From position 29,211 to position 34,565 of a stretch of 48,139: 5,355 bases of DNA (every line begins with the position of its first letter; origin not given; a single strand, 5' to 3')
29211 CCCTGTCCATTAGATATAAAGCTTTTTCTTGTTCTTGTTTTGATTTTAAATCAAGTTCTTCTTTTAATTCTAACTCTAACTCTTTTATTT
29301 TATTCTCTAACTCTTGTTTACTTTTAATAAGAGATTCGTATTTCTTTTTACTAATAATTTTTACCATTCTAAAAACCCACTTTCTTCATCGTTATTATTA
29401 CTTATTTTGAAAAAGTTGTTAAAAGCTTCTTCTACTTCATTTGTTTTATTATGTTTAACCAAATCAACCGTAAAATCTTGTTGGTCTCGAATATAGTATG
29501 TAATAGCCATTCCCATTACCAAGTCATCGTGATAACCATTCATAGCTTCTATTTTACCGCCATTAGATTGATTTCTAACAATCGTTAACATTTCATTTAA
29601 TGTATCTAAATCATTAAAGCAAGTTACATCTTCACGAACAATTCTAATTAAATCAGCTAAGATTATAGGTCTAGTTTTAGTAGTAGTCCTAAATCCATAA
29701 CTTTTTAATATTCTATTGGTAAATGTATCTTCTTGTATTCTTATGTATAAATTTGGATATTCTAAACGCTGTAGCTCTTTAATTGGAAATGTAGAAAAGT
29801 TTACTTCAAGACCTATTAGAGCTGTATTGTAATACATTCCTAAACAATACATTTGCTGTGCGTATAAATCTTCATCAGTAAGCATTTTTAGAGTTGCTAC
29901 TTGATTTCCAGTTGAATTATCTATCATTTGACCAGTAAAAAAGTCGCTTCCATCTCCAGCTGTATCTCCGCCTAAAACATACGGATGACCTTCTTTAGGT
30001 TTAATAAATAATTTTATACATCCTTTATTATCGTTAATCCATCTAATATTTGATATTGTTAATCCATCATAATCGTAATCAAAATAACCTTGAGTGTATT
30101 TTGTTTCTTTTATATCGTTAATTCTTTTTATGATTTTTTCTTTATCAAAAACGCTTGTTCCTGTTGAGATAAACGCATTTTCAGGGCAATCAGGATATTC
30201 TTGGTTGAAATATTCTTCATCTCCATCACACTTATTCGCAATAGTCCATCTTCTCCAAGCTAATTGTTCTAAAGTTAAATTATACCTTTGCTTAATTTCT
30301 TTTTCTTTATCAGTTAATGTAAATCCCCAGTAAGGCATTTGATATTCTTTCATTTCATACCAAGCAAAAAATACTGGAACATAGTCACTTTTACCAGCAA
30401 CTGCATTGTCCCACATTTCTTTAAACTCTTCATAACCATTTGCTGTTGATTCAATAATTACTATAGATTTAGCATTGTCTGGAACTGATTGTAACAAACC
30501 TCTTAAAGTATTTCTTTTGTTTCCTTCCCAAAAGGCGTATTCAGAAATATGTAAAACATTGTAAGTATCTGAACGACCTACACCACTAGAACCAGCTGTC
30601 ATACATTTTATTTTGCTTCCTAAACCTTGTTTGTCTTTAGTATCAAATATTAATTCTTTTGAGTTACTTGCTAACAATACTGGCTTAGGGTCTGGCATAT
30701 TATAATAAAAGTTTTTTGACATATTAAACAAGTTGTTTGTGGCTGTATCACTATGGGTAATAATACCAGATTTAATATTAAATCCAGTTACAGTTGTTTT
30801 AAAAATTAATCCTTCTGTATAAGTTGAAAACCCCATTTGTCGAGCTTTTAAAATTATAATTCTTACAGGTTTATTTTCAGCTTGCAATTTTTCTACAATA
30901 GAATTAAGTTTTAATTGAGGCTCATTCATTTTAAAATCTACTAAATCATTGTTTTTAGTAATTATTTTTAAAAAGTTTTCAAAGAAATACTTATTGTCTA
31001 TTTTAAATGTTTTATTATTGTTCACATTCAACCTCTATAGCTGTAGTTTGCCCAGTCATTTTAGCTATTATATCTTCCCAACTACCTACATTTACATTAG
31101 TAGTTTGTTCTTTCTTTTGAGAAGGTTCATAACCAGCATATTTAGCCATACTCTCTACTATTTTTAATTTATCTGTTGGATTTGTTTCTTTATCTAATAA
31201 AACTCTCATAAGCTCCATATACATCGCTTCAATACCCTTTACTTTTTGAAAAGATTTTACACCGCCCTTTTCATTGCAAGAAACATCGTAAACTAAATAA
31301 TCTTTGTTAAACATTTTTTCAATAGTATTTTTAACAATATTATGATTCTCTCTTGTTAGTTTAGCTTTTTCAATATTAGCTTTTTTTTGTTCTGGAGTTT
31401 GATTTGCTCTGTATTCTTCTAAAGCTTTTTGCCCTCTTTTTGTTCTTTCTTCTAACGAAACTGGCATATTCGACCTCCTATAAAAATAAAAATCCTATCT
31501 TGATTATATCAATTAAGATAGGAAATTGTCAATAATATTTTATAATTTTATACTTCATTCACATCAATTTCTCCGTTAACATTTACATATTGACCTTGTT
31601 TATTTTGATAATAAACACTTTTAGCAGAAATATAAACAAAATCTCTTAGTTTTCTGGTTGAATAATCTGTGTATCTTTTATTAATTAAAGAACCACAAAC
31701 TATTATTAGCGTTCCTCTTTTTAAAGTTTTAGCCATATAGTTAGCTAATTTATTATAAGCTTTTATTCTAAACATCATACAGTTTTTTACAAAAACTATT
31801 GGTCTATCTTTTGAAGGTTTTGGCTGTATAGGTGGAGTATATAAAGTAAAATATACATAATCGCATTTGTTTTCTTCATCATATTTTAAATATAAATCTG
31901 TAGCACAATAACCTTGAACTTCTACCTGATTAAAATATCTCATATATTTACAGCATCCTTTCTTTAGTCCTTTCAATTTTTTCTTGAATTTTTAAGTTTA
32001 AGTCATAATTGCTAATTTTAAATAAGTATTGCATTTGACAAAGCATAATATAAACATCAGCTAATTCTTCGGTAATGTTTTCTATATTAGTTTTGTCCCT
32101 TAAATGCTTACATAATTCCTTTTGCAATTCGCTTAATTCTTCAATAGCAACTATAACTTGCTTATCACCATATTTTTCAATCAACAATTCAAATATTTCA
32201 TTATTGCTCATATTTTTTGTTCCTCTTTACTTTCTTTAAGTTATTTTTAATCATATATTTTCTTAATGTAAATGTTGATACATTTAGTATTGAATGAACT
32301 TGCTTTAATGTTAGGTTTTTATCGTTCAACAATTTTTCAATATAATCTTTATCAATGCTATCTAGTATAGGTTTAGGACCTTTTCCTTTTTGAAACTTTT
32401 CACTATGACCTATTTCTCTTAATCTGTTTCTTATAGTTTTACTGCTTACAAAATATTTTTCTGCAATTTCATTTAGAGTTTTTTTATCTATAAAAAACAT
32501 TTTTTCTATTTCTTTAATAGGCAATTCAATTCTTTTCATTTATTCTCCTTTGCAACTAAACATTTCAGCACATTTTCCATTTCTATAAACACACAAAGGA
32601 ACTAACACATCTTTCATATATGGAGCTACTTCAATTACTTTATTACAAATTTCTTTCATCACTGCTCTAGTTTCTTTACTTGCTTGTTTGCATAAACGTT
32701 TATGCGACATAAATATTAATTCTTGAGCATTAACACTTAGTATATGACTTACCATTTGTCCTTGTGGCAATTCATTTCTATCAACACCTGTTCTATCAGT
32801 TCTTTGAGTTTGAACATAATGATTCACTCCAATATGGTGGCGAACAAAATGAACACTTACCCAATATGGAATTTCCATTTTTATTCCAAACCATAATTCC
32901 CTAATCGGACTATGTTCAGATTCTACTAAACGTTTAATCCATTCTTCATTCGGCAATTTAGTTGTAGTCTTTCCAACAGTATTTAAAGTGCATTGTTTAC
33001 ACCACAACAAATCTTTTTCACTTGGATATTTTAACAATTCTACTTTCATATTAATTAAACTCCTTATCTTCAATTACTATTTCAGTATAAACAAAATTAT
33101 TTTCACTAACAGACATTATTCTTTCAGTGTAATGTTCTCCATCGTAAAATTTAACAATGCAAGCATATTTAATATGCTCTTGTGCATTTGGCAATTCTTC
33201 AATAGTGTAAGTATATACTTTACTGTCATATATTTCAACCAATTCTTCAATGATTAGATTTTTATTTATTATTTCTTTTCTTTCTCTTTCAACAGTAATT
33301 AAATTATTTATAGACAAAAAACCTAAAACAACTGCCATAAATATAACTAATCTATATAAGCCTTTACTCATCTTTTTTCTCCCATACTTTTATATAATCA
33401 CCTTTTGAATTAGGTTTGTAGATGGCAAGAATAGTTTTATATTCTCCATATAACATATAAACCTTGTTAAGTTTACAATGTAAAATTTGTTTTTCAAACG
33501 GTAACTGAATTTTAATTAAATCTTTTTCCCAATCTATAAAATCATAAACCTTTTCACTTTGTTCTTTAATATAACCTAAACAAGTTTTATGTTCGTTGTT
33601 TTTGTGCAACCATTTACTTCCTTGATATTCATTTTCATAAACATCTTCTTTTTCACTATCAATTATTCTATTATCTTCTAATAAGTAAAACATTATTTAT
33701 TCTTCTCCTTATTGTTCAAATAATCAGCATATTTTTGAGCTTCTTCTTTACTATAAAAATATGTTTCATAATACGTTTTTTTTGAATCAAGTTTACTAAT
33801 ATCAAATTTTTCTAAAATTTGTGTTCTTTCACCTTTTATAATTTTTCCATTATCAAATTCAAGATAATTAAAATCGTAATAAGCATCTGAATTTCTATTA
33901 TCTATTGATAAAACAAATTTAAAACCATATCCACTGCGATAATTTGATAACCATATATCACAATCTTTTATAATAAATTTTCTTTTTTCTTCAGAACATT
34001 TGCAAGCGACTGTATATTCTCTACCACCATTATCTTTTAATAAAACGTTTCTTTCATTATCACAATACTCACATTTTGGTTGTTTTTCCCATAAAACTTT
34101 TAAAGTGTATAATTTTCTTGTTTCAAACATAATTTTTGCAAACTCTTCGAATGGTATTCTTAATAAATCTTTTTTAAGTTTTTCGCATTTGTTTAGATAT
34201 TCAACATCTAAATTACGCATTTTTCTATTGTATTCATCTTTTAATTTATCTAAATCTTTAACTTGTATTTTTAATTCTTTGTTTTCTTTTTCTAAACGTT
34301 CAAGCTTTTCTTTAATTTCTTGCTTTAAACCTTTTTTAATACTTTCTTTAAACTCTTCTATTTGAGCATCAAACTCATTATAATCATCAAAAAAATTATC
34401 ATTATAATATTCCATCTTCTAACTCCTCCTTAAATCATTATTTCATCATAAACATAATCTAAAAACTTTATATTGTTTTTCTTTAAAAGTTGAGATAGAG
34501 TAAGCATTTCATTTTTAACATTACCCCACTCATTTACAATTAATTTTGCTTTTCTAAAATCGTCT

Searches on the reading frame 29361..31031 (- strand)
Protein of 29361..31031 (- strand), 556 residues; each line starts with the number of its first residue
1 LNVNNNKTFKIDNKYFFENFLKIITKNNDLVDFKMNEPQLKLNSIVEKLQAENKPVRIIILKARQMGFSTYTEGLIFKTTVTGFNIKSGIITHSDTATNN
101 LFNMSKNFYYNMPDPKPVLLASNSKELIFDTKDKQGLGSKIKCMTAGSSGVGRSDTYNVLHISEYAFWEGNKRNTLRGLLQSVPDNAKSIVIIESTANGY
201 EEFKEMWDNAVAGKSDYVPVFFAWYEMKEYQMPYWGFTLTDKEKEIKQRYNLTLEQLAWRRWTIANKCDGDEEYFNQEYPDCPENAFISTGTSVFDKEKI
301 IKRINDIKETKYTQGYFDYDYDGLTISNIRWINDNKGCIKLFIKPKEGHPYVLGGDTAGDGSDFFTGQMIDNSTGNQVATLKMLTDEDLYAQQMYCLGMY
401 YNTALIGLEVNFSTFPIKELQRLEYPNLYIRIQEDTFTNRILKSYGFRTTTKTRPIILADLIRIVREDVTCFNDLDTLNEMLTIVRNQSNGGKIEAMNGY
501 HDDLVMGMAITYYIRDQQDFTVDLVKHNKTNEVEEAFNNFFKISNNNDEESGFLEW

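Call 13: search_protein_families(library=phrogs, proteins=[window:29361-31031:-], max_evalue=0.001)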
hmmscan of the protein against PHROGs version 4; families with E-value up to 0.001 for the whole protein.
window:29361-31031:- (556 aa): 4 families
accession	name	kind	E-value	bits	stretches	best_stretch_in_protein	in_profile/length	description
phrog_2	-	head and packaging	1.3e-23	84.7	1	22-517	256-596/807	terminase large subunit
phrog_24361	-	head and packaging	1.5e-14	55.1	1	378-523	1-146/162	terminase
phrog_38407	-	unknown function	2.9e-14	53.8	1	214-519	35-352/370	-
phrog_26724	-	unknown function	1e-10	42.5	1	7-199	6-185/192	-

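Call 52: search_protein_families(library=pfam, proteins=[window:29361-31031:-], max_evalue=0.01)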
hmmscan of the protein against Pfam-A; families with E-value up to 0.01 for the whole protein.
window:29361-31031:- (556 aa): 0 families

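Call 55: search_dna_similar(query=window:29361-31031:-, collection=phages, mode=protein, max_rows=15)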
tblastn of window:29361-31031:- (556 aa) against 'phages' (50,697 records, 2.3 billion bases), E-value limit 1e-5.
Records with a match: 1759; places in all: 1759; records where one place covers at least 80% of the query: 1005.
Best place of each record, by identity: <60% 1759.
By first word of the organism name: Escherichia 338; Synechococcus 291; Klebsiella 278; Vibrio 206; Aeromonas 76; Acinetobacter 63; Enterobacter 55; Campylobacter 34; Shigella 30; Stx2a-converting 29; and 64 more.
By host as written in the record: - 380; Escherichia coli 105; Klebsiella pneumoniae 90; Synechococcus 76; Synechococcus sp. 38; Aeromonas salmonicida 26; Synechococcus sp. WH7803 23; Escherichia coli O157:H7 19; and 453 more.
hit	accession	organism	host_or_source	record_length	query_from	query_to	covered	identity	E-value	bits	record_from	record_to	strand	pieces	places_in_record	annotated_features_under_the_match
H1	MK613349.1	Roseobacter phage CRP-7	Rhodobacteraceae bacterium FZCC0042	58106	17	512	89%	34.8%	9e-73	258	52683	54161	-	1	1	terminase large subunit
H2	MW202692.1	Caudoviricetes sp.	Manatee Spring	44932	27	535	92%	32.3%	2e-61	225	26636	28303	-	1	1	terminase large subunit | portal protein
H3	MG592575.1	Vibrio phage 1.205.O._10N.222.51.A7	Vibrio tasmaniensis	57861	5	515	92%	26.8%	8e-26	118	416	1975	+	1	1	terminase large subunit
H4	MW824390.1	Vibrio phage 252E42.2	Vibrio crassostreae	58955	5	515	92%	26.8%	4e-25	116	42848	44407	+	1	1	hypothetical protein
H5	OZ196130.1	Vibrio phage D96a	Seawater and oysters mix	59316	5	515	92%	26.8%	4e-25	116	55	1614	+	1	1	hypothetical protein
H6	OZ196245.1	Vibrio phage D80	Seawater and oysters mix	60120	5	515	92%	26.8%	4e-25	116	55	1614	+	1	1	hypothetical protein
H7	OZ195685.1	Vibrio phage D60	Seawater and oysters mix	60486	5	515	92%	26.8%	4e-25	116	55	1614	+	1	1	hypothetical protein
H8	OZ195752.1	Vibrio phage D53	Seawater and oysters mix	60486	5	515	92%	26.8%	4e-25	116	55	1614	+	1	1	hypothetical protein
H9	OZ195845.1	Vibrio phage D288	Seawater and oysters mix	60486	5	515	92%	26.8%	4e-25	116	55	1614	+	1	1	hypothetical protein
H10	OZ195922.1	Vibrio phage D460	Seawater and oysters mix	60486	5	515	92%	26.8%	4e-25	116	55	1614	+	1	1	hypothetical protein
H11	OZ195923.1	Vibrio phage D459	Seawater and oysters mix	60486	5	515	92%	26.8%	4e-25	116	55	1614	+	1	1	hypothetical protein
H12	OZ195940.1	Vibrio phage D87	Seawater and oysters mix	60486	5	515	92%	26.8%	4e-25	116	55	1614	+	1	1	hypothetical protein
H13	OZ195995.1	Vibrio phage D339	Seawater and oysters mix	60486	5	515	92%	26.8%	4e-25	116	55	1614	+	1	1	hypothetical protein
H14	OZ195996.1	Vibrio phage D338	Seawater and oysters mix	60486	5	515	92%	26.8%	4e-25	116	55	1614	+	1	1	hypothetical protein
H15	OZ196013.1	Vibrio phage D305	Seawater and oysters mix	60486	5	515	92%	26.8%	4e-25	116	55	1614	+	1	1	hypothetical protein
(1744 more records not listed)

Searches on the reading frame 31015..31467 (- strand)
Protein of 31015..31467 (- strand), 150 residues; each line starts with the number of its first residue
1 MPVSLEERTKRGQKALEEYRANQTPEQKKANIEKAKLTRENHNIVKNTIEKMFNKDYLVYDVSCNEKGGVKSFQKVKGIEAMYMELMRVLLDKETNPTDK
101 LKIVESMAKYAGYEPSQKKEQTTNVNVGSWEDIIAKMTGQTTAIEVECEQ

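Call 52: search_protein_families(library=pfam, proteins=[window:31015-31467:-], max_evalue=0.01)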
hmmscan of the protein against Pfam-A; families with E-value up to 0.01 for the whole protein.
window:31015-31467:- (150 aa): 1 family
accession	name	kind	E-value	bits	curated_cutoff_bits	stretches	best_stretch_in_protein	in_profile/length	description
PF03663.20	Glyco_hydro_76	-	0.002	18.1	25.9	1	39-145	242-349/366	Glycosyl hydrolase family 76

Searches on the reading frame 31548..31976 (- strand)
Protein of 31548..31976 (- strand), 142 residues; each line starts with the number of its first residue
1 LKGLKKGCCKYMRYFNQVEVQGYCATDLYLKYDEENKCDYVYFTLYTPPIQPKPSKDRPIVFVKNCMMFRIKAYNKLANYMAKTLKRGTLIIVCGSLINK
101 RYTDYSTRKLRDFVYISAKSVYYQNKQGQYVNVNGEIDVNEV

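Call 52: search_protein_families(library=pfam, proteins=[window:31548-31976:-], max_evalue=0.01)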
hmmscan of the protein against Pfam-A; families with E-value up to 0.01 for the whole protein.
window:31548-31976:- (142 aa): 1 family
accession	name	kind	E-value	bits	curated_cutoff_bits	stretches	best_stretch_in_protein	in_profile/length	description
PF00436.31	SSB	-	8.2e-08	32.7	26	1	16-108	2-89/104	Single-strand binding protein family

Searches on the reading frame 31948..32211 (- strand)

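Call 52: search_protein_families(library=pfam, proteins=[window:31948-32211:-], max_evalue=0.01)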
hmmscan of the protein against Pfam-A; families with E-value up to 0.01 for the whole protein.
window:31948-32211:- (87 aa): 1 family
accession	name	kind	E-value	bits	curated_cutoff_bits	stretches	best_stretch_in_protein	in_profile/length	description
PF12643.12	MazG-like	-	0.0027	18.4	27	1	28-82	17-70/85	MazG-like family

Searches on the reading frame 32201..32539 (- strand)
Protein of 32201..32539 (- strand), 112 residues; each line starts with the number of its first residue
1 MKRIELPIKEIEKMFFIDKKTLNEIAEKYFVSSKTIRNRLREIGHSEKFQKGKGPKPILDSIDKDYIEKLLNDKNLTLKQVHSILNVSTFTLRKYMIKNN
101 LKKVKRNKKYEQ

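Call 52: search_protein_families(library=pfam, proteins=[window:32201-32539:-], max_evalue=0.01)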
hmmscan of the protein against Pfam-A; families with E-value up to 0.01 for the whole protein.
window:32201-32539:- (112 aa): 12 families
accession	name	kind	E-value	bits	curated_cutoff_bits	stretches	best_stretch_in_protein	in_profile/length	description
PF08220.18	HTH_DeoR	-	2.5e-06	27.5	21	1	21-54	16-49/57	DeoR-like helix-turn-helix domain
PF08279.18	HTH_11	-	3.5e-05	24.1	25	0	21-43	17-39/55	HTH domain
PF04545.22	Sigma70_r4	-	4e-05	23.5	24.1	1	14-42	15-43/50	Sigma-70, region 4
PF08280.17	HTH_Mga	-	0.00018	21.8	23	0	21-43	21-43/59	M protein trans-acting positive regulator (MGA) HTH domain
PF01498.24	HTH_Tnp_Tc3_2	-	0.00046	20.8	31.5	0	23-44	17-43/72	Transposase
PF12728.13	HTH_17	-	0.00086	20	27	0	76-110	2-36/51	Helix-turn-helix domain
PF05491.19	RuvB_C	-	0.0011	19.2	24.7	0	59-100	4-52/72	RuvB C-terminal winged helix domain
PF14420.11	Clr5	-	0.0016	19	22.3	0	64-103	9-49/54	Clr5 domain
PF05043.19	Mga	-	0.0031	18.5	21.1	0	11-43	22-54/87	Mga helix-turn-helix domain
PF09862.15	DUF2089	-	0.005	16.9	33.4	0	21-43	18-40/47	Domain of unknown function (DUF2089)-HTH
PF00382.24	TFIIB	-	0.006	17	23.6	0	19-43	65-89/92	Transcription factor TFIIB repeat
PF10668.15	Phage_terminase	-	0.0096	16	22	0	74-101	21-48/67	Phage terminase small subunit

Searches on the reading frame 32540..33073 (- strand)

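Call 52: search_protein_families(library=pfam, proteins=[window:32540-33073:-], max_evalue=0.01)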
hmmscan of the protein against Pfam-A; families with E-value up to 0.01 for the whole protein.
window:32540-33073:- (177 aa): 1 family
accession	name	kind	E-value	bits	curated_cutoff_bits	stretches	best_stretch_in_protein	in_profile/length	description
PF02511.20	Thy1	-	1.7e-12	48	24.8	1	101-151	140-190/191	Thymidylate synthase complementing protein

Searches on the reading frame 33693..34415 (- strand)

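Call 52: search_protein_families(library=pfam, proteins=[window:33693-34415:-], max_evalue=0.01)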
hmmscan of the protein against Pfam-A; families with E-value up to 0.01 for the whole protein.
window:33693-34415:- (240 aa): 1 family
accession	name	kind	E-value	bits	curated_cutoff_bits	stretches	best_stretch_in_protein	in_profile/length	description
PF15466.11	DUF4635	-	0.0015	18.5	27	1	18-61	79-122/134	Domain of unknown function (DUF4635)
